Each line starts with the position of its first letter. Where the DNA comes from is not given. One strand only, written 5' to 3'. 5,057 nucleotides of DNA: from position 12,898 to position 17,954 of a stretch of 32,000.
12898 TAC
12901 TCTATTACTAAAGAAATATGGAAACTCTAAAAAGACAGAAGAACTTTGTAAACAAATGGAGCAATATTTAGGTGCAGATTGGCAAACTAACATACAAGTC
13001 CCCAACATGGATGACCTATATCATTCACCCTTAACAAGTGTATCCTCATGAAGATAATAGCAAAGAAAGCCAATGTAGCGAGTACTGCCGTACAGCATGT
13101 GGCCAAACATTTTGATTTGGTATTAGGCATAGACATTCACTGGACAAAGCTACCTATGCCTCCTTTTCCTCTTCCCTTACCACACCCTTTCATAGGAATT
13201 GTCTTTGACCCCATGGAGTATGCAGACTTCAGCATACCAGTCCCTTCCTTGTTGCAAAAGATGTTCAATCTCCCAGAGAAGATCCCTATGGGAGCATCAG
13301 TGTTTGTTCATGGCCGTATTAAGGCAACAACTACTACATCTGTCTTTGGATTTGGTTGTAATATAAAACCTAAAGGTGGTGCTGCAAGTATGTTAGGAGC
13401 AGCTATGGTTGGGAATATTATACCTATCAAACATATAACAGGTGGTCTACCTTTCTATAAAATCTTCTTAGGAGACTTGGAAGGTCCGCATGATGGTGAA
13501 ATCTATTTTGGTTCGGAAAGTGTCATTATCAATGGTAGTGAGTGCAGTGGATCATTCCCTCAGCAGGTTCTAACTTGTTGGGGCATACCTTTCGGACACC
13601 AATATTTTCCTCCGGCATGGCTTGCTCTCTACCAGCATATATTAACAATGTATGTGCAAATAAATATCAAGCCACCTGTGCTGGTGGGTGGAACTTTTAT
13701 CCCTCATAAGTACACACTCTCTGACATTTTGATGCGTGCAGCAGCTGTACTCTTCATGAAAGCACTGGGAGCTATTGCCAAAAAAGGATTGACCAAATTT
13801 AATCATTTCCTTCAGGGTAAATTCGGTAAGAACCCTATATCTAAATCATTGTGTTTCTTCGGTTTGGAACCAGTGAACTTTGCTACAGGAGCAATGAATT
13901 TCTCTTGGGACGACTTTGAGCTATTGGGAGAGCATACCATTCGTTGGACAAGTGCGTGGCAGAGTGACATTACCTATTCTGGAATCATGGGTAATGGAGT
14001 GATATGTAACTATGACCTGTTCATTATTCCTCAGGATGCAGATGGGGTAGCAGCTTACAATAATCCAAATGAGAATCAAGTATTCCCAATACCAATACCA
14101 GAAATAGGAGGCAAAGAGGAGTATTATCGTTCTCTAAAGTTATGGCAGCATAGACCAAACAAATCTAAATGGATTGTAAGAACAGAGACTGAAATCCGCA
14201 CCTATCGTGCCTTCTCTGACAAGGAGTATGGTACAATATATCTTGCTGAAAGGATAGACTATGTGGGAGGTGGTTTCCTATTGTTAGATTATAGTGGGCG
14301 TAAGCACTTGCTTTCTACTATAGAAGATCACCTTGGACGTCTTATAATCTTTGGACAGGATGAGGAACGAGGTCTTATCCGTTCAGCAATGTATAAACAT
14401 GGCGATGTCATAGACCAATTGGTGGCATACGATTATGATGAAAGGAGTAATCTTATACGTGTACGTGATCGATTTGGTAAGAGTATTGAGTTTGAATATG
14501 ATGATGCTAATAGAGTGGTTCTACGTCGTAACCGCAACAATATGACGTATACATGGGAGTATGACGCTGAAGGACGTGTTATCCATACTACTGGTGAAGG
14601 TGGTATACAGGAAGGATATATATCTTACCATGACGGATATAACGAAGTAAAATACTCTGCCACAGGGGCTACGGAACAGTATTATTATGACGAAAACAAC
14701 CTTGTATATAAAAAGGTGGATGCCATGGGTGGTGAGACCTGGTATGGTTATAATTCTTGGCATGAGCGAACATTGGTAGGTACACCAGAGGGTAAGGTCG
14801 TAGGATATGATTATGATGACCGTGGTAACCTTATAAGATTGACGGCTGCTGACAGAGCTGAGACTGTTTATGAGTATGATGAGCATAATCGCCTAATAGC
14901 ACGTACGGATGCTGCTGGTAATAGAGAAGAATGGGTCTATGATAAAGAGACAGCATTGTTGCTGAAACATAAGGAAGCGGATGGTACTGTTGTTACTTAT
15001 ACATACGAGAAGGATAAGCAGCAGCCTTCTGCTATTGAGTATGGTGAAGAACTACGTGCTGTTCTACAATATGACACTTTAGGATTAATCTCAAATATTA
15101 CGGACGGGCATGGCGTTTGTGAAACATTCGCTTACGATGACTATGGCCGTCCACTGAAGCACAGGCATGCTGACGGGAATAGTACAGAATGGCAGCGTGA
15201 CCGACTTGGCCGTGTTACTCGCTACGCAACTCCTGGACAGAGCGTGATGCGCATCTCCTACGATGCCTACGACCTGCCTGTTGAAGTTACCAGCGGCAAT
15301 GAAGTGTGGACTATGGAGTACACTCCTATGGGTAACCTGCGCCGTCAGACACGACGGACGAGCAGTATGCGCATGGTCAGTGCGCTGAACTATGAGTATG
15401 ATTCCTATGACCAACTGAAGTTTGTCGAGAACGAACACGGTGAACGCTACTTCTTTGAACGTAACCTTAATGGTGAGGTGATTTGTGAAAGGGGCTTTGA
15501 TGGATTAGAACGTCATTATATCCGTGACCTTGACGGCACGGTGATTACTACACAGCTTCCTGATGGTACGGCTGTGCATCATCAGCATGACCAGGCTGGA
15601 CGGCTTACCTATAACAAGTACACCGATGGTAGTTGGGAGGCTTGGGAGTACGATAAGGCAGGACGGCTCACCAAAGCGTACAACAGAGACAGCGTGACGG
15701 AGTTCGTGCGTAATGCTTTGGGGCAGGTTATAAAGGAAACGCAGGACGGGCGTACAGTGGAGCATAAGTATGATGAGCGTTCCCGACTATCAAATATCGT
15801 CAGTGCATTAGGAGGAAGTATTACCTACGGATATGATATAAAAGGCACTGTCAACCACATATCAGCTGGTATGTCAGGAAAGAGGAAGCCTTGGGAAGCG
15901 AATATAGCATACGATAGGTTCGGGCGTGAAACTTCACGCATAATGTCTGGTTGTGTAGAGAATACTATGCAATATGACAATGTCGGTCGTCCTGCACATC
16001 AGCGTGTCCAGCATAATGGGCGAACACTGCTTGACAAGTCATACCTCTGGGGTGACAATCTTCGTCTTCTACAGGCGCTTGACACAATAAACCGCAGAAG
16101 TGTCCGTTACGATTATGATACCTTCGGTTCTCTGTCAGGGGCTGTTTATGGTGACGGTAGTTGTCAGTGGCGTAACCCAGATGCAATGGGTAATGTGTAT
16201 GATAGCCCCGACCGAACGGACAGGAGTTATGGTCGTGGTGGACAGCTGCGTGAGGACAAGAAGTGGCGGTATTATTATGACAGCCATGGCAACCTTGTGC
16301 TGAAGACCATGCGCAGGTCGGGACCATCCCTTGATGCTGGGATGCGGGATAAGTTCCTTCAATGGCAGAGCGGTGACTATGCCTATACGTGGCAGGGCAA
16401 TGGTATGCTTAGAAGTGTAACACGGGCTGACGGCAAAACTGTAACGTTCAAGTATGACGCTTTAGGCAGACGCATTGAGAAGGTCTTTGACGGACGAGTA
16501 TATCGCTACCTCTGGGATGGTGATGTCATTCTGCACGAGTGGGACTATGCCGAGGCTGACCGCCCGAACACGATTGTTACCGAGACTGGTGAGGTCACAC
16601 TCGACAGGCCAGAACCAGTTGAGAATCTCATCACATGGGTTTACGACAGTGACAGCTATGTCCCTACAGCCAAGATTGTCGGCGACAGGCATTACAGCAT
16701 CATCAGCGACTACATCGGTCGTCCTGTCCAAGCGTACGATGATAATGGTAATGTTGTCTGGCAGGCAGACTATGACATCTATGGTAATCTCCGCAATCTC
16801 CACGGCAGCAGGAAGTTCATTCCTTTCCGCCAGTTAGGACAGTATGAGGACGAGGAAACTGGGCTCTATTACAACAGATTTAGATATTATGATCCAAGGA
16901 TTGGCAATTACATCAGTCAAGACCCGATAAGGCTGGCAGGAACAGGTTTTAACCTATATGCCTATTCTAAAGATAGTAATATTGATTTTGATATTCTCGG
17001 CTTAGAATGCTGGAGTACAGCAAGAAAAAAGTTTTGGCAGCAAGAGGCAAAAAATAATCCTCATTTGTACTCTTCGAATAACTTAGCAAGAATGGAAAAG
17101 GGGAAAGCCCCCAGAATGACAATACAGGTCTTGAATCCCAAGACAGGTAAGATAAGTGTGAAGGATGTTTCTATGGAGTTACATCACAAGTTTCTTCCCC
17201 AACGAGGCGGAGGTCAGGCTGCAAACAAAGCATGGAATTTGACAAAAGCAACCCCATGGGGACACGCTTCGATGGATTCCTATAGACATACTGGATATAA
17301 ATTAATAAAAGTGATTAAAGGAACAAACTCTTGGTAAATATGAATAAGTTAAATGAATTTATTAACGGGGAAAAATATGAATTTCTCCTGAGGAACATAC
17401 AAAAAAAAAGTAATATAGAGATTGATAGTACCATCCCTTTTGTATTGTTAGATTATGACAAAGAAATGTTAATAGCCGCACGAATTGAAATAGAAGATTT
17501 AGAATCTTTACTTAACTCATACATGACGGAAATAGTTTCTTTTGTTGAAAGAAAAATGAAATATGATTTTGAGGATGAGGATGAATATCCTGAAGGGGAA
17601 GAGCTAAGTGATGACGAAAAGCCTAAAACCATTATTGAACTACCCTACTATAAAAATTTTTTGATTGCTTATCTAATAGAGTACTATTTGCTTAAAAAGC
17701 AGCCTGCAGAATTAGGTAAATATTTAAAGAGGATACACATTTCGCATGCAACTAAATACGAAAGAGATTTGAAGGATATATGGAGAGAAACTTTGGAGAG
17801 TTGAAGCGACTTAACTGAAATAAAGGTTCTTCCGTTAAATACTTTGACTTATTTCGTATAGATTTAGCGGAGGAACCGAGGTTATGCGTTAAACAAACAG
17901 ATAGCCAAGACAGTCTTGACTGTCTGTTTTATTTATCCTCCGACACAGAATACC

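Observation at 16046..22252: Nested array of three orphan rhs C-terminal cassettes, with stepwise shorter homology to the main gene and a different toxin tip on each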

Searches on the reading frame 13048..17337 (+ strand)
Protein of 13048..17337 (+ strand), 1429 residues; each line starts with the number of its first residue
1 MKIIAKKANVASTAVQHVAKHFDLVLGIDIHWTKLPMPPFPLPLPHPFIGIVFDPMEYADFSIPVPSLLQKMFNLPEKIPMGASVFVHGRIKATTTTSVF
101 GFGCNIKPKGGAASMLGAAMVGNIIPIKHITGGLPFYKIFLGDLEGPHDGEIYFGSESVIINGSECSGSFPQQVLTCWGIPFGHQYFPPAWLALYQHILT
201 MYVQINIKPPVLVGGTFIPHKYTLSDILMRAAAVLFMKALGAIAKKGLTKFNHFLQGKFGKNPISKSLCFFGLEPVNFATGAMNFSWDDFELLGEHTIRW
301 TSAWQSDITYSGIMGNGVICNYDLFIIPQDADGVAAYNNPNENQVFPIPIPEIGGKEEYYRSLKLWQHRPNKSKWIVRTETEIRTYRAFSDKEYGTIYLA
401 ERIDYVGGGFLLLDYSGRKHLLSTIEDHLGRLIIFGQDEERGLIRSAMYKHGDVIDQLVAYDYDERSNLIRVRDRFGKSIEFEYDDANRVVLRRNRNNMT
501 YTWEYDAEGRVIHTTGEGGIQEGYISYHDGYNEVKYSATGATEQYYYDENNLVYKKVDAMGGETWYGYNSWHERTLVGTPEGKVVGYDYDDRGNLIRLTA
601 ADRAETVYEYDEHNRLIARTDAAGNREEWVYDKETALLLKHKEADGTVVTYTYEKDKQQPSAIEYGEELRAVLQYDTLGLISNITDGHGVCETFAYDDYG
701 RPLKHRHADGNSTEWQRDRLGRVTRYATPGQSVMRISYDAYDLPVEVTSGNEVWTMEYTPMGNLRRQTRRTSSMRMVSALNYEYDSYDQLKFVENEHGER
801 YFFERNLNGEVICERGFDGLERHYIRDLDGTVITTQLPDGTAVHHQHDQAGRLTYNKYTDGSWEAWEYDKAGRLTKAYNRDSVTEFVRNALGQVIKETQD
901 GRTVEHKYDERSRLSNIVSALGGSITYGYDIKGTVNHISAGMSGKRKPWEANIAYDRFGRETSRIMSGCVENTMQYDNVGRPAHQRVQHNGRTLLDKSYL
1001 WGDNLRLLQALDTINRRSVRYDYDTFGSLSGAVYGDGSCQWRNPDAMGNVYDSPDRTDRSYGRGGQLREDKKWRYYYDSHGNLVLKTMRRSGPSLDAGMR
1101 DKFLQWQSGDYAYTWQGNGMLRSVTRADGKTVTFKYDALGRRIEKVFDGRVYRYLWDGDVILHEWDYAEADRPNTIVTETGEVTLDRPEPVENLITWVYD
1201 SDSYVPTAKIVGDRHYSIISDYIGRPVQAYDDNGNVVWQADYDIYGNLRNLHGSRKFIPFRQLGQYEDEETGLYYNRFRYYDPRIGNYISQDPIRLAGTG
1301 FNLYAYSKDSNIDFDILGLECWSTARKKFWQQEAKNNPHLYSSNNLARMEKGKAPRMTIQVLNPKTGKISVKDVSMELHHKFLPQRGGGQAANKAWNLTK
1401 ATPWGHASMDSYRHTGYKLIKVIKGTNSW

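Call 8: search_protein_families(library=pfam, max_evalue=0.01, proteins=[window:13048-17337:+])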
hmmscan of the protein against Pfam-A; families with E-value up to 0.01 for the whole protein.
window:13048-17337:+ (1429 aa): 4 families
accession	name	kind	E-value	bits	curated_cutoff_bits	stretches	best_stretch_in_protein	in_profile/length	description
PF05593.20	RHS_repeat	-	1.1e-45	153.6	22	5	589-625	1-37/38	RHS Repeat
PF20148.4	DUF6531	-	1.2e-09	38.8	24.1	1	274-341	2-68/74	Domain of unknown function (DUF6531)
PF03527.20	RHS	-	1.2e-07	31.8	27.9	1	1221-1250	7-36/38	RHS protein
PF15637.11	Tox-HNH-HHH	-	0.00029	21.6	26.1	1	1321-1362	21-62/103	HNH/Endo VII superfamily nuclease toxin with a HHH motif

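Call 42: search_protein_families(library=ncbifam, max_evalue=0.01, proteins=[window:13048-17337:+])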
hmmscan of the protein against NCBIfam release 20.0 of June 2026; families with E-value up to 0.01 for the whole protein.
window:13048-17337:+ (1429 aa): 3 families
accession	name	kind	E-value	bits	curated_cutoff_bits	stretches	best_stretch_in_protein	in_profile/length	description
NF041261.1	RHS_core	equivalog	3.9e-52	177.3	2000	5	448-790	333-672/1261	RHS element core protein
TIGR01643.1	YD_repeat_2x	repeat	1.1e-37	127.1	15.8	4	589-629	1-41/42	YD repeat-containing protein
TIGR03696.1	Rhs_assc_core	domain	1.5e-16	60.6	32.5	1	1242-1314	1-71/76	RHS repeat-associated core domain-containing protein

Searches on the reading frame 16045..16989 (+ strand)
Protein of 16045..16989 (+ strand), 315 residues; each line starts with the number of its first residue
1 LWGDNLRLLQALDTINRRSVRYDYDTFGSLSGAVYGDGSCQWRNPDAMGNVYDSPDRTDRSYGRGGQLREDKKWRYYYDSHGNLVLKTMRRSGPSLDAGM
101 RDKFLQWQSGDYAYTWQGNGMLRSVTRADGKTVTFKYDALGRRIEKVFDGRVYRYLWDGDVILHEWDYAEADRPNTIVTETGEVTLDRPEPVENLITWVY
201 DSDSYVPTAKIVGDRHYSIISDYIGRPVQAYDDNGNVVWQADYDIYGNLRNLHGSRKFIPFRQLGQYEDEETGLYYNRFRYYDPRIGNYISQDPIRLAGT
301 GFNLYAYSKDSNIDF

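Call 11: find_related_loci(query=window:16045-16989:+, collection=genome_contigs, flank=10000)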
Query window:16045-16989:+ (315 aa) in genome_contigs; peptide patterns used: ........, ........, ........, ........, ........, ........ (x = any residue, [..] = any of these).
298 stretches matched a pattern; 286 encode a relative of the query (tblastn E <= 1e-3); the best 80 are kept; 79 distinct loci.
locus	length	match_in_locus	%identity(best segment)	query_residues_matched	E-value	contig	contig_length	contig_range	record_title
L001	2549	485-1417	93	2-312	0e+0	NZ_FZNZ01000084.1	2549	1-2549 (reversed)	Prevotella jejuni strain DSM 26989, whole genome shotgun sequence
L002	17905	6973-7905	91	2-312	0e+0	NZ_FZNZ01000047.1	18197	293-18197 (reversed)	Prevotella jejuni strain DSM 26989, whole genome shotgun sequence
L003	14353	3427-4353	92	4-312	0e+0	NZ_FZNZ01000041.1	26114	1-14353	Prevotella jejuni strain DSM 26989, whole genome shotgun sequence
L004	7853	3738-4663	83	2-312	5e-158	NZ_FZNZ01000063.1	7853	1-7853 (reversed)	Prevotella jejuni strain DSM 26989, whole genome shotgun sequence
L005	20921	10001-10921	70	2-312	2e-142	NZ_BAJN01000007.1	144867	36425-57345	Hoylesella pleuritidis JCM 14110, whole genome shotgun sequence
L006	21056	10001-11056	49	1-315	8e-109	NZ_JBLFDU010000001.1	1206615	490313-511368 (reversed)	Chryseobacterium sp. T20 NODE_1_length_1206615_cov_77.289500, whole genome shotgun sequence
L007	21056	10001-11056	49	1-315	3e-108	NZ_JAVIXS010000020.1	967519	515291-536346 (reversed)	Chryseobacterium metallicongregator strain ES2 Contig20, whole genome shotgun sequence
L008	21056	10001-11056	49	1-315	5e-108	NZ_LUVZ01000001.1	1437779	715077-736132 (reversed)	Chryseobacterium cucumeris strain GSE06 scaffold_1, whole genome shotgun sequence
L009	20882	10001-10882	50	2-312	1e-96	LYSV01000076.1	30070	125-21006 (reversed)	MAG: Flammeovirgaceae bacterium BBD 1991-12 Richardson_scaffold_230, whole genome shotgun sequence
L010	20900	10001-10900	50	2-313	4e-96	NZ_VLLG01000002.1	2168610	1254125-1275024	Chitinophaga japonensis strain DSM 13484 LX66DRAFT_scaffold00001.1, whole genome shotgun sequence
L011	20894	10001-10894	49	2-310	2e-93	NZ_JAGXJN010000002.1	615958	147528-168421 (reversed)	Chitinophaga sp. GbtcB8 B8_2, whole genome shotgun sequence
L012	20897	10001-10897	49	2-312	1e-92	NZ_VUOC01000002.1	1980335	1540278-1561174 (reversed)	Chitinophaga agrisoli strain BN140078 contig_2, whole genome shotgun sequence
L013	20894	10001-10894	47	2-310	3e-92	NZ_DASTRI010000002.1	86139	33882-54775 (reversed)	MAG: Chitinophaga sp. isolate SMAG_U2248 k141_1782663, whole genome shotgun sequence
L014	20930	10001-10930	47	2-310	2e-91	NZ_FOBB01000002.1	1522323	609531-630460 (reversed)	Chitinophaga rupis strain DSM 21039, whole genome shotgun sequence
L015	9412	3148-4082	92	4-315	2e-161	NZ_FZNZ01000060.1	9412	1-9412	Prevotella jejuni strain DSM 26989, whole genome shotgun sequence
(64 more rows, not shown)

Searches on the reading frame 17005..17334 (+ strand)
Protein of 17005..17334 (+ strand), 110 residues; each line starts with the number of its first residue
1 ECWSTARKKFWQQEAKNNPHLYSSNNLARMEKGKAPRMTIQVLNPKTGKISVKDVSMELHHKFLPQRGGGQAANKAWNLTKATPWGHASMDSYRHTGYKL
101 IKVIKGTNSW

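Call 33: search_protein_families(library=pfam, max_evalue=1, proteins=[window:17005-17334:+])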
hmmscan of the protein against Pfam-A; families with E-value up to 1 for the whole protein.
seq(110 aa): 3 families
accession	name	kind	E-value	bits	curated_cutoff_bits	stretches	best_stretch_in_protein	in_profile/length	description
PF15637.11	Tox-HNH-HHH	-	1.3e-05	25.9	26.1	1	2-45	21-64/103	HNH/Endo VII superfamily nuclease toxin with a HHH motif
PF21431.3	Col-Pyo_DNase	-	0.0034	18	27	1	5-89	44-121/124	Colicin/Pyocin-S2, DNase domain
PF14411.12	LHH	-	0.88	10.2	23.3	0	25-36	1-12/76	A nuclease of the HNH/ENDO VII superfamily with conserved LHH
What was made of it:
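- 17005..17337 (+): Main tip T0 (110 aa): divergent HNH/EndoVII nuclease (Tox-HNH-HHH / colicin DNase-like). Pfam E 1.3e-5 and 3.4e-3, just below cut-off (call 33).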

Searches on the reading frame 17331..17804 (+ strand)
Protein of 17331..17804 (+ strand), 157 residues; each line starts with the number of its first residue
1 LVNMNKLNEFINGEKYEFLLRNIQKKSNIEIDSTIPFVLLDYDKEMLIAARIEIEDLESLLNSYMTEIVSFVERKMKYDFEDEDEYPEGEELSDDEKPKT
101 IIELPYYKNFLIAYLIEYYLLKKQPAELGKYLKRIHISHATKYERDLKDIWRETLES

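Call 8: search_protein_families(library=pfam, max_evalue=0.01, proteins=[window:17331-17804:+])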
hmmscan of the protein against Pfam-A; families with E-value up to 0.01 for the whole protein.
window:17331-17804:+ (157 aa): 0 families

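Call 24: find_encoding_contigs(protein=window:17340-17804:+, flank=10000, max_places=10)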
Protein window:17340-17804:+ (154 aa): 19 contigs read that carry it; 10 places shown.
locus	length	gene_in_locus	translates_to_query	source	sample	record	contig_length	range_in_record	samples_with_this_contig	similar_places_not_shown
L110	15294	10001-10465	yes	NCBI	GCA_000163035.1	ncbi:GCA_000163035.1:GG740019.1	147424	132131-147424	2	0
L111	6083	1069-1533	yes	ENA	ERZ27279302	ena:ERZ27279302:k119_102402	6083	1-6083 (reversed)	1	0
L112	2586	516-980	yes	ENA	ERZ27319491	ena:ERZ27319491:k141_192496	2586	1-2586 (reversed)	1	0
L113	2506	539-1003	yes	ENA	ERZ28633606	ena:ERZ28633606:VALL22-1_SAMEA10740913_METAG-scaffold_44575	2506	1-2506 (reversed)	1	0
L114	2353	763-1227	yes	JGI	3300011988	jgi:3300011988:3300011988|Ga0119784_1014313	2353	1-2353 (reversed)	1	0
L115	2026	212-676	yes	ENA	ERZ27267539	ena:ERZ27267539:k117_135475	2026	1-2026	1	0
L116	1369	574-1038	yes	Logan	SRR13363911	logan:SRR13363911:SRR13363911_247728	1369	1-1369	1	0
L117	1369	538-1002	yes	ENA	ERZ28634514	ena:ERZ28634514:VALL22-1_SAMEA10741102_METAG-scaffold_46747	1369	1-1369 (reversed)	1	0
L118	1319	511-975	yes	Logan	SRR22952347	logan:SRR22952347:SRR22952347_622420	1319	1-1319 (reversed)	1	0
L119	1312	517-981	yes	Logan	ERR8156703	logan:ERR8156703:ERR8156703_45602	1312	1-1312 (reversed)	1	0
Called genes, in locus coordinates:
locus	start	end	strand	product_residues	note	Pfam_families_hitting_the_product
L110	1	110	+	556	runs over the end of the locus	PF02463:SMC_N, PF13175:AAA_15, PF13476:AAA_23, PF13304:AAA_21 (faint)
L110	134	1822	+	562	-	PF25060:ARM_TT21_2nd (faint), PF00515:TPR_1 (faint), PF07719:TPR_2 (faint), PF13428:TPR_14 (faint), PF13432:TPR_16 (faint)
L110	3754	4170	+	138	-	-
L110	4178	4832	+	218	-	-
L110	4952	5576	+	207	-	-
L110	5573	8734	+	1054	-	PF20148:DUF6531, PF25023:TEN_YD-shell, PF05593:RHS_repeat, PF25023:TEN_YD-shell (weak)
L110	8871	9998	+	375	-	PF25023:TEN_YD-shell, PF05593:RHS_repeat (weak), PF03527:RHS (weak)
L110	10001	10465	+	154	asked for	-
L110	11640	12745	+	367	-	PF25023:TEN_YD-shell, PF05593:RHS_repeat (weak), PF03527:RHS (weak)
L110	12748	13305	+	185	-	-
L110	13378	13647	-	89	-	-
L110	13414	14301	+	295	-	PF25023:TEN_YD-shell, PF03527:RHS (weak), PF14411:LHH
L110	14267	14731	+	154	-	PF14567:SUKH_5, PF09346:SMI1_KNR4, PF14568:SUKH_6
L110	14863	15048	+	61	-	-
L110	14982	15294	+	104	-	?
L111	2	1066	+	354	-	?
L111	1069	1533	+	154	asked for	-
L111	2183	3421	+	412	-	PF25023:TEN_YD-shell, PF05593:RHS_repeat (weak), PF03527:RHS (weak)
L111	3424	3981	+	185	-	-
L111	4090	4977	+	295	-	PF25023:TEN_YD-shell, PF03527:RHS (weak), PF14411:LHH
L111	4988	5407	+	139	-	PF14567:SUKH_5, PF09346:SMI1_KNR4, PF14568:SUKH_6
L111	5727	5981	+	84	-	-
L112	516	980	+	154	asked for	-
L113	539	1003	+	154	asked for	-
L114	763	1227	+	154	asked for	-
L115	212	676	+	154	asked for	-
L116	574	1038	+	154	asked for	-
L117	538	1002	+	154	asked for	-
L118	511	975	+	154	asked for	-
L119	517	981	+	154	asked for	-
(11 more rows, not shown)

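Call 33: search_protein_families(library=pfam, max_evalue=1, proteins=[window:17340-17804:+])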
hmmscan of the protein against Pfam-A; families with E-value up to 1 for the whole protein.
window:17340-17804:+ (154 aa): 0 families

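Call 42: search_protein_families(library=ncbifam, max_evalue=0.01, proteins=[window:17340-17804:+])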
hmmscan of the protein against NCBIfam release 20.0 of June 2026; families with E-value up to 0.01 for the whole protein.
window:17340-17804:+ (154 aa): 0 families
